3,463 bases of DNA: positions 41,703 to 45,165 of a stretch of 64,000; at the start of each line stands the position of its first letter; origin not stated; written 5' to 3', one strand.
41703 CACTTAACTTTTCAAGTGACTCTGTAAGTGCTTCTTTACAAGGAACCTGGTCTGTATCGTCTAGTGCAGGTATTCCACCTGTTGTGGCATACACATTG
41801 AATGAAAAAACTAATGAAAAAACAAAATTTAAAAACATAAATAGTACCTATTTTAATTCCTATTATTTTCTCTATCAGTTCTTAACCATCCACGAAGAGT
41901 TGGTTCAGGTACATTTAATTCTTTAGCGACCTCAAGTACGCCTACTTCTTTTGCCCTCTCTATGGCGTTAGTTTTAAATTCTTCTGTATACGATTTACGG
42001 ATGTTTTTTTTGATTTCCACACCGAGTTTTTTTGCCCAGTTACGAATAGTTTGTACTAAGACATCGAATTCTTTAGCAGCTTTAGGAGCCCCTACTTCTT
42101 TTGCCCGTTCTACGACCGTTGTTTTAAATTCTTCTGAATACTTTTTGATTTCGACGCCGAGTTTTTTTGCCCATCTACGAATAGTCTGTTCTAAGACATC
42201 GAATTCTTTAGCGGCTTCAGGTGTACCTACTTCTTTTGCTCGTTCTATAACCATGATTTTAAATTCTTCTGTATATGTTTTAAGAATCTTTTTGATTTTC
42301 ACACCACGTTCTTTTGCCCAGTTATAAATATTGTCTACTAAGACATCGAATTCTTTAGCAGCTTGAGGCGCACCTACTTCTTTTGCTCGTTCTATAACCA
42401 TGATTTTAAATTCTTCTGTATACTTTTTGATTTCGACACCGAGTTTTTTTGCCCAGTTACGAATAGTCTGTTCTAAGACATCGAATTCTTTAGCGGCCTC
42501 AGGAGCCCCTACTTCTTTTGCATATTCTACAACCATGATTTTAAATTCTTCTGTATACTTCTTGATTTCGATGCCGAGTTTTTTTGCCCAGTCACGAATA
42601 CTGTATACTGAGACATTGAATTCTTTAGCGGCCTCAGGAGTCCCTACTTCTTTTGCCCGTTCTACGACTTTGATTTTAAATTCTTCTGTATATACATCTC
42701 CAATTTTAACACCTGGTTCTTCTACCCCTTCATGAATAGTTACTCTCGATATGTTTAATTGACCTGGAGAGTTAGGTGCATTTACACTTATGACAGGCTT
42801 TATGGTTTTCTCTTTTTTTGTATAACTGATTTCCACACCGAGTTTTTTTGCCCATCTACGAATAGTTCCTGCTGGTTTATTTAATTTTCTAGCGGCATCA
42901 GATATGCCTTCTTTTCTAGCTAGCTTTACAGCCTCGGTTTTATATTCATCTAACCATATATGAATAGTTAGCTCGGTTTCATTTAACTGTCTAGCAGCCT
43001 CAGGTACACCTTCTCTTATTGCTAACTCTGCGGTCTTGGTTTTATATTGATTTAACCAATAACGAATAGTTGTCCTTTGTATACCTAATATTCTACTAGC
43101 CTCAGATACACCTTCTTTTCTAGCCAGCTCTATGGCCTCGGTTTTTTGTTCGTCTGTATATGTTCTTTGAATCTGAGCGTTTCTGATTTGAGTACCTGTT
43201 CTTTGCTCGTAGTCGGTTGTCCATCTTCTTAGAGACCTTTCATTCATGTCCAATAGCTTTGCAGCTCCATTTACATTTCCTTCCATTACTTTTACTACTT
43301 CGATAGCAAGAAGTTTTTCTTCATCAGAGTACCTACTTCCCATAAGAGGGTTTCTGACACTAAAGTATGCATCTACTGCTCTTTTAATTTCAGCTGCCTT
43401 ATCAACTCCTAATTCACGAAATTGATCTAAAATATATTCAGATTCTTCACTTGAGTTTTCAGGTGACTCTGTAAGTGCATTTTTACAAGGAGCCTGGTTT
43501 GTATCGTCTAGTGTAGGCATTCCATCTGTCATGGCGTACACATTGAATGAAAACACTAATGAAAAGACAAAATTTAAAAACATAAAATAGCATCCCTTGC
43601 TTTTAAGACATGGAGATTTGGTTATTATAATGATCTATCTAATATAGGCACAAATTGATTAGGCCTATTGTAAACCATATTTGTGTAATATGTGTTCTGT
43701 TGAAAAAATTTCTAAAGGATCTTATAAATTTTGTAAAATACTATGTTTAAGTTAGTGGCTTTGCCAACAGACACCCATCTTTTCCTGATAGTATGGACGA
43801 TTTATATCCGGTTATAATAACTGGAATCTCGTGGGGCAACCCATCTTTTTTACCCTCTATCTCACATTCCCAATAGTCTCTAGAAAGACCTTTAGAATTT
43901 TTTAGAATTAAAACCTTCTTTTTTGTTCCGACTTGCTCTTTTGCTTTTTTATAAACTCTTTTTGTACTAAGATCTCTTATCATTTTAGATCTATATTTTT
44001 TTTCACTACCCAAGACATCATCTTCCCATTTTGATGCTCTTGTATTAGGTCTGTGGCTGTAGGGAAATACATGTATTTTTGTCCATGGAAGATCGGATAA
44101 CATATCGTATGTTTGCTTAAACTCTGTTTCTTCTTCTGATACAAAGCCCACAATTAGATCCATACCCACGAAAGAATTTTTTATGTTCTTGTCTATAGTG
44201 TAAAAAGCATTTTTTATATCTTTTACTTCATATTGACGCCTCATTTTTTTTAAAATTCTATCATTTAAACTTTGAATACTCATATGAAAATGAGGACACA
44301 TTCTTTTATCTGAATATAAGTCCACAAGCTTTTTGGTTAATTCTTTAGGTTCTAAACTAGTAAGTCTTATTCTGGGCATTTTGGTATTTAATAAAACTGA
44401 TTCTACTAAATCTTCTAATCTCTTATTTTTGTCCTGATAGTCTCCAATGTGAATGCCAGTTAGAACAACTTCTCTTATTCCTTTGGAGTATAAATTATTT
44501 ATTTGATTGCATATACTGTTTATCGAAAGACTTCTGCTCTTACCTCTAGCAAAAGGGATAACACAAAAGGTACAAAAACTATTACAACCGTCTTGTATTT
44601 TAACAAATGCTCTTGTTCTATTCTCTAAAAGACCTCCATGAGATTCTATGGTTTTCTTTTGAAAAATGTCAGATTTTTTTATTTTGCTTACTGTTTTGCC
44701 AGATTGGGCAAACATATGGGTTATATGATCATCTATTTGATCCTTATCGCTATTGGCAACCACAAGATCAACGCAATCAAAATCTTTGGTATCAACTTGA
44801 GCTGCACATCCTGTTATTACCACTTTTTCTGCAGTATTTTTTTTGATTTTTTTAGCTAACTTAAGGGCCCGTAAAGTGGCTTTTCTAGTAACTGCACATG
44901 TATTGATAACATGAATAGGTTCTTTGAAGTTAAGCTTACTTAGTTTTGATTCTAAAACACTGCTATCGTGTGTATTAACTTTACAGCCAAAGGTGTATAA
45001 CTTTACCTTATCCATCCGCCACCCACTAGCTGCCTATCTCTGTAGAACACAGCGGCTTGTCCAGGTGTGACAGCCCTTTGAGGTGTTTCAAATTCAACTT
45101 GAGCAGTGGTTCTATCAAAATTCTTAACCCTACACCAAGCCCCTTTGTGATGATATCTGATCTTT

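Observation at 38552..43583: Three tandem paralogues encode signal-peptide proteins built from 9-10 transposase-type HTH modules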

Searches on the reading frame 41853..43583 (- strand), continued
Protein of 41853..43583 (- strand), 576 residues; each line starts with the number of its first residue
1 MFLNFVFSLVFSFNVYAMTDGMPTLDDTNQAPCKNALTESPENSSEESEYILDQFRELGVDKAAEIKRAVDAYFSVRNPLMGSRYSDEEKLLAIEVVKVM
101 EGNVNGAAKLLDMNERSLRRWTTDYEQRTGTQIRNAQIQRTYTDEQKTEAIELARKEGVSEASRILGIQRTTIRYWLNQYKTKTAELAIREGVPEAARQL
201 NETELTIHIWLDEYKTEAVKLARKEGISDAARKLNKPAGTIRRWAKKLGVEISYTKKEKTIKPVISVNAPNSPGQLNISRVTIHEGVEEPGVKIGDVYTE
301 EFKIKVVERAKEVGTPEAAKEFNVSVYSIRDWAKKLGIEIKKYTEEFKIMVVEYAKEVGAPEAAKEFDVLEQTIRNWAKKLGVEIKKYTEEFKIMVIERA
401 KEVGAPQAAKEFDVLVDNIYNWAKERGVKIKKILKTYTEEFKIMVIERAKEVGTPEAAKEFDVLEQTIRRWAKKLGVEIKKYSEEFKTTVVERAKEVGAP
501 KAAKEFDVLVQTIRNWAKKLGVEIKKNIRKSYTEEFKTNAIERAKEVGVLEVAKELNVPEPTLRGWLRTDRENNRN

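Call 81: find_encoding_contigs(protein=P0016, flank=8000, max_places=1)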
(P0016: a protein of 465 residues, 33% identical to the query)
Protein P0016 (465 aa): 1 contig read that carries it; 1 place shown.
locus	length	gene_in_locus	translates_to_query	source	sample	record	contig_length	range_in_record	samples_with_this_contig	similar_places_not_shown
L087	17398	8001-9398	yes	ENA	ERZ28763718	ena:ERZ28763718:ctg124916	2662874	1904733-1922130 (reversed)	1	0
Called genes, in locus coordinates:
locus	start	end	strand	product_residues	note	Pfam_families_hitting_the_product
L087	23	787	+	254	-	PF13737:DDE_Tnp_1_5, PF01609:DDE_Tnp_1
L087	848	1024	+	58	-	-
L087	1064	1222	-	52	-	-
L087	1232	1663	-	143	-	PF07508:Recombinase (weak)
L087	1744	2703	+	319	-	PF12146:Hydrolase_4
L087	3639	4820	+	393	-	-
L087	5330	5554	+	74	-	-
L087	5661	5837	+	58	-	PF05016:ParE_toxin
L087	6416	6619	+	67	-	-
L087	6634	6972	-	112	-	PF12844:HTH_19, PF13560:HTH_31, PF01381:HTH_3, PF13413:HTH_25 (weak)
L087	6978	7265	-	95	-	-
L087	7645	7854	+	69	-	-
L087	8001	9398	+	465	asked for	PF00126:HTH_1 (faint), PF01527:HTH_Tnp_1 (weak), PF01527:HTH_Tnp_1, PF13518:HTH_28 (weak), PF01527:HTH_Tnp_1 (weak), PF04218:CENP-B_N (weak), PF13518:HTH_28 (weak), PF01527:HTH_Tnp_1 (weak), +31 more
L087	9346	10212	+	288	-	PF17194:AbiEi_3_N, PF11459:AbiEi_3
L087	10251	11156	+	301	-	PF08843:AbiEii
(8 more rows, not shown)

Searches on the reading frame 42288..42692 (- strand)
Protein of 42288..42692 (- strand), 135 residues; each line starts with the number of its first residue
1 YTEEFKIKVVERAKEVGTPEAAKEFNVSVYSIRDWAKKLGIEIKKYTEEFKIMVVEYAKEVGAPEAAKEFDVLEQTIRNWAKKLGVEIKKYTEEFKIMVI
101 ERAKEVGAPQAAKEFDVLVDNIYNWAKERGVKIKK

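Call 72: predict_structure(alignment_id=A4)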
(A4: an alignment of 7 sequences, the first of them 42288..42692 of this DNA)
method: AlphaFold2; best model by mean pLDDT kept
length: 135 residues; sequences in the alignment: 7
mean_pLDDT: 83.3   pTM: 0.45
mean pLDDT of the five models: 83.3, 82.0, 80.8, 79.8, 38.9
residues with pLDDT >= 90: 20; 70-90: 106; 50-70: 9; < 50: 0
segments of 3 or more residues with pLDDT < 50: none
pLDDT, mean of each block of 10 residues (from residue 1): 89 82 87 86 70 82 79 84 78 83 90 87 89 78
secondary structure, 60 per line:
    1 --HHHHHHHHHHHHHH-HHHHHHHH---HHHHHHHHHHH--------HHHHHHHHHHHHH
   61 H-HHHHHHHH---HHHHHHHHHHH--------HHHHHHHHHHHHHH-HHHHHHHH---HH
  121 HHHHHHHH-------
elements in order: H3-16 H18-25 H29-39 H48-61 H63-70 H74-84 H93-106 H108-115 H119-128
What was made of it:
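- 41856..42692 (-): Six long 45-aa HTH modules of paralogue 3 (residues 298-576). The equivalent blocks are 38555-39295 in paralogue 1 and 40237-40944 in paralogue 2. The three-module AF2 model has pLDDT 83 (call 72).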

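Call 74: fold_search(model_id=the predicted structure, library=pdb)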
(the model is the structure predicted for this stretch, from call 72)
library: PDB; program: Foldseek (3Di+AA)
matches with E <= 10: 253; with E <= 0.001: 0
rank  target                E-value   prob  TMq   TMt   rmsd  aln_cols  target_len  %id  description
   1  4yxz                  1.2e-01  0.16  0.16  0.10  13.5       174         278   17  Computationally designed left-handed alpha/alpha toroid with 9 repeats (released 2015-12-16)
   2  2lvs_MODEL_1_A        2.6e-01  0.80  0.31  0.37  10.3       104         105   24  NMR solution structure of a CRISPR repeat binding protein (released 2013-01-23)
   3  6m3d_C                2.6e-01  0.60  0.25  0.31  11.6       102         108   15  X-ray crystal structure of tandemly connected engrailed homeodomains (EHD) with R53A mutations and DNA complex (released 2020-09-16)
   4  8ohd_A                8.3e-01  0.44  0.39  0.12   7.8       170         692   12  60S ribosomal subunit bound to the E3-UFM1 complex - state 3 (native) (released 2024-02-21)
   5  5cvi_A                9.8e-01  0.25  0.26  0.18  12.0       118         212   19  Structure of the manganese regulator SloR (released 2015-08-12)
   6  8qfc_B                1.0e+00  0.30  0.36  0.12   8.5       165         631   12  UFL1 E3 ligase bound 60S ribosome (released 2024-02-21)
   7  4u7b_A                1.1e+00  0.23  0.28  0.12  19.4       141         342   11  Crystal structure of a pre-cleavage Mos1 transpososome (released 2015-02-11)
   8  5hoo_B                1.1e+00  0.25  0.26  0.12  14.2       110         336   18  Crystal structure of the Mos1 Strand Transfer Complex (released 2016-06-01)
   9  4o5v                  1.3e+00  0.21  0.27  0.18  13.1       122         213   15  Crystal structure of T. acidophilum IdeR (released 2014-11-05)
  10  2glo_MODEL_1_A        1.5e+00  0.91  0.25  0.55   4.2        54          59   17  Solution structure of the Brinker DNA binding domain in complex with the omb enhancer (released 2006-08-29)
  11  9gy4_E                1.5e+00  0.30  0.40  0.12   8.0       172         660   13  60S ribosomal subunit in complex with E3-UFM1 ligase and RQC machinery components NEMF and LTN1 (Composite map) (released 2025-05-14)
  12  8pvt_A                1.6e+00  0.15  0.23  0.23  12.2       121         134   17  Manganese-dependent transcriptional repressor DR2539 complexed with cadmium (SAD 7 keV) (released 2024-05-08)
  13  7s03_A                1.9e+00  0.21  0.22  0.27  15.6        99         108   15  DNA-binding domain of human SETMAR in complex with Hsmar1 terminal inverted repeat (TIR) DNA (released 2022-08-03)
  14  3e7l_D                2.0e+00  0.51  0.27  0.52   6.9        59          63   25  Crystal structure of sigma54 activator NtrC4's DNA binding domain (released 2008-11-25)
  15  4a0x                  2.0e+00  0.47  0.27  0.21   6.2        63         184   16  Structure of the global transcription regulator FapR from Staphylococcus aureus (released 2012-09-26)
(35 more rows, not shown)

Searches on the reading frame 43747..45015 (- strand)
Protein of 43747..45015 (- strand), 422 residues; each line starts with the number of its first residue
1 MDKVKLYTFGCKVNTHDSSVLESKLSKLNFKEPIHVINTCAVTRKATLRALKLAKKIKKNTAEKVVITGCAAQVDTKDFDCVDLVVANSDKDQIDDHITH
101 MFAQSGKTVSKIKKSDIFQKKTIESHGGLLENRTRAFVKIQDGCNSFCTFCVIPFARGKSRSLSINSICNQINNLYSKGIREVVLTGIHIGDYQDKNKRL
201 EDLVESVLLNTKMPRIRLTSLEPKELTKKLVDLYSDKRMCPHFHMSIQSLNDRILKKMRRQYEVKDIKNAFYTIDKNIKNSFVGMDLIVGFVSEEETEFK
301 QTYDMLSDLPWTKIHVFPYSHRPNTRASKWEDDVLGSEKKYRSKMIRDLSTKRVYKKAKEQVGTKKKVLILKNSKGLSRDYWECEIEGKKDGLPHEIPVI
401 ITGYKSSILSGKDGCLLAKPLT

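Call 32: find_homologous_proteins(query=window:43747-45015:-, max_evalue=1e-40)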
Query window:43747-45015:- (422 aa): 7843 proteins with E <= 1e-40 among 8000 candidates; the best 120 are listed.
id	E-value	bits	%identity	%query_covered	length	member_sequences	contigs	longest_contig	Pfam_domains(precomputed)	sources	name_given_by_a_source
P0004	6.4e-280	946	100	100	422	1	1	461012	PF04055.28,PF00919.27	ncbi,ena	-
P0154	7.8e-250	847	89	100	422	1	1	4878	PF04055.28,PF00919.27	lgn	-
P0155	3.8e-209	713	77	99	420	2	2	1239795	PF04055.28,PF00919.27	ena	-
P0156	4.4e-189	647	69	100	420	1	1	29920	PF04055.28,PF00919.27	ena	-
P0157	1.5e-176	605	67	99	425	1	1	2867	PF04055.28,PF00919.27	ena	-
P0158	2.6e-135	470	51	99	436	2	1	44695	PF04055.28,PF00919.27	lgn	-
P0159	4.6e-132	459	53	96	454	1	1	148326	PF01764.32,PF04055.28,PF00919.27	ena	-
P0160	1.2e-131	458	52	99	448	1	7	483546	PF04055.28,PF00919.27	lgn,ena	-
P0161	1.6e-131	457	52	99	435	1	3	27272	PF04055.28,PF00919.27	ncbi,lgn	-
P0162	8.9e-130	451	53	96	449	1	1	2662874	PF04055.28,PF00919.27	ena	-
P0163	1.4e-129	451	54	96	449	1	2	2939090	PF04055.28,PF00919.27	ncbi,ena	-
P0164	1.9e-129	450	52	99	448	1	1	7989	PF04055.28,PF00919.27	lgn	-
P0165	3.8e-129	449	49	99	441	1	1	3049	PF04055.28,PF00919.27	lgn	-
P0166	5.5e-129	449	52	100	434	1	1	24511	PF04055.28,PF00919.27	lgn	-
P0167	1.3e-128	448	50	99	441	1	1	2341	PF04055.28,PF00919.27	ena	-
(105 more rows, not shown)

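Call 33: find_encoding_contigs(protein=P0155, flank=10000, max_places=2)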
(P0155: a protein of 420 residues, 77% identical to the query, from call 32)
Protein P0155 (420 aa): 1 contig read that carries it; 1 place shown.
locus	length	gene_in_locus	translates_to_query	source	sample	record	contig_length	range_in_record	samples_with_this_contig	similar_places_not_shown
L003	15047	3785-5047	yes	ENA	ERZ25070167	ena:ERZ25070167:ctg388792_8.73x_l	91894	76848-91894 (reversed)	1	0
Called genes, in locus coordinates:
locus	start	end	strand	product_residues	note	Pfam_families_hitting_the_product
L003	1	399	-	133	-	?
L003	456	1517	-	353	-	PF01212:Beta_elim_lyase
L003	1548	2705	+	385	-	PF00266:Aminotran_5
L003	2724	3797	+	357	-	PF03054:tRNA_Me_trans, PF20259:tRNA_Me_trans_M, PF20258:tRNA_Me_trans_C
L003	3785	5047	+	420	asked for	PF00919:UPF0004, PF04055:Radical_SAM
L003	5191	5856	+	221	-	PF22935:RM44_endonuclase (faint), PF14622:Ribonucleas_3_3, PF00636:Ribonuclease_3, PF00035:dsrm, PF14709:DND1_DSRM (weak)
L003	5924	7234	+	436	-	PF00009:GTP_EFTU, PF01926:MMR_HSR1, PF02421:FeoB_N, PF04548:AIG1, PF01926:MMR_HSR1, PF02421:FeoB_N, PF00009:GTP_EFTU, PF14714:KH_dom-like, +6 more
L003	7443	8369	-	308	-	-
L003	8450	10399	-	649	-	PF00515:TPR_1 (faint), PF07719:TPR_2 (faint), PF13181:TPR_8 (faint), PF13458:Peripla_BP_6, PF01094:ANF_receptor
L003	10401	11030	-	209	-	PF01025:GrpE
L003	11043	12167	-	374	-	PF04055:Radical_SAM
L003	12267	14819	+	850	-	PF00675:Peptidase_M16, PF05193:Peptidase_M16_C, PF00675:Peptidase_M16, PF05193:Peptidase_M16_C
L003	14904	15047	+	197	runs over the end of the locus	-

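Call 34: find_encoding_contigs(protein=P0156, flank=10000, max_places=2)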
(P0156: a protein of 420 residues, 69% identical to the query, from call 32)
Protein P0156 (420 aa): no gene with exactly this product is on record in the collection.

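Call 35: find_encoding_contigs(protein=P0154, flank=10000, max_places=2)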
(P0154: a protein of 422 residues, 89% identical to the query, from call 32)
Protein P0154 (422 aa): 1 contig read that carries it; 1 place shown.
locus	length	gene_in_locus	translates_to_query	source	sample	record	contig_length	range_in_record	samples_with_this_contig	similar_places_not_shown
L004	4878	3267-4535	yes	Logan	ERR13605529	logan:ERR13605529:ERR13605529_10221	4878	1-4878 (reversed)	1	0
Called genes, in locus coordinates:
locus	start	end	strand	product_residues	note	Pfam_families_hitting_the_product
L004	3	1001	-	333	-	?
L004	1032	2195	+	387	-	PF00155:Aminotran_1_2 (faint), PF00266:Aminotran_5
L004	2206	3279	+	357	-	PF03054:tRNA_Me_trans, PF20259:tRNA_Me_trans_M, PF20258:tRNA_Me_trans_C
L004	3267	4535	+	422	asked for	PF00919:UPF0004, PF04055:Radical_SAM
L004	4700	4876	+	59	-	?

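Call 82: find_encoding_contigs(protein=P0162, flank=6000, max_places=1)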
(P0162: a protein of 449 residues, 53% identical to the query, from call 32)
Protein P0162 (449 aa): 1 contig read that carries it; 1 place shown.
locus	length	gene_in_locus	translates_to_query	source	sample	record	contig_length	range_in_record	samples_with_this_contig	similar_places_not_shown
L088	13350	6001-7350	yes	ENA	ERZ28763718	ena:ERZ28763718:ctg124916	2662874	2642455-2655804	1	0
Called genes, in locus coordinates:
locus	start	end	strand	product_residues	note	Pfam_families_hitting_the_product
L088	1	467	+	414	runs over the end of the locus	PF00266:Aminotran_5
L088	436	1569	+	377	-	PF03054:tRNA_Me_trans, PF20259:tRNA_Me_trans_M, PF20258:tRNA_Me_trans_C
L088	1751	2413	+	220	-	-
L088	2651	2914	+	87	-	PF05635:23S_rRNA_IVP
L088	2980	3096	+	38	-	-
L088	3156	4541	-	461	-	-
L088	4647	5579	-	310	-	-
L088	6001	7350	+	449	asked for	PF00919:UPF0004, PF04055:Radical_SAM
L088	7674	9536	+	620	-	-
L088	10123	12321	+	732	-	-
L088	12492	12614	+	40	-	-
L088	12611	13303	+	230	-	PF22935:RM44_endonuclase (faint), PF14622:Ribonucleas_3_3, PF00636:Ribonuclease_3, PF00035:dsrm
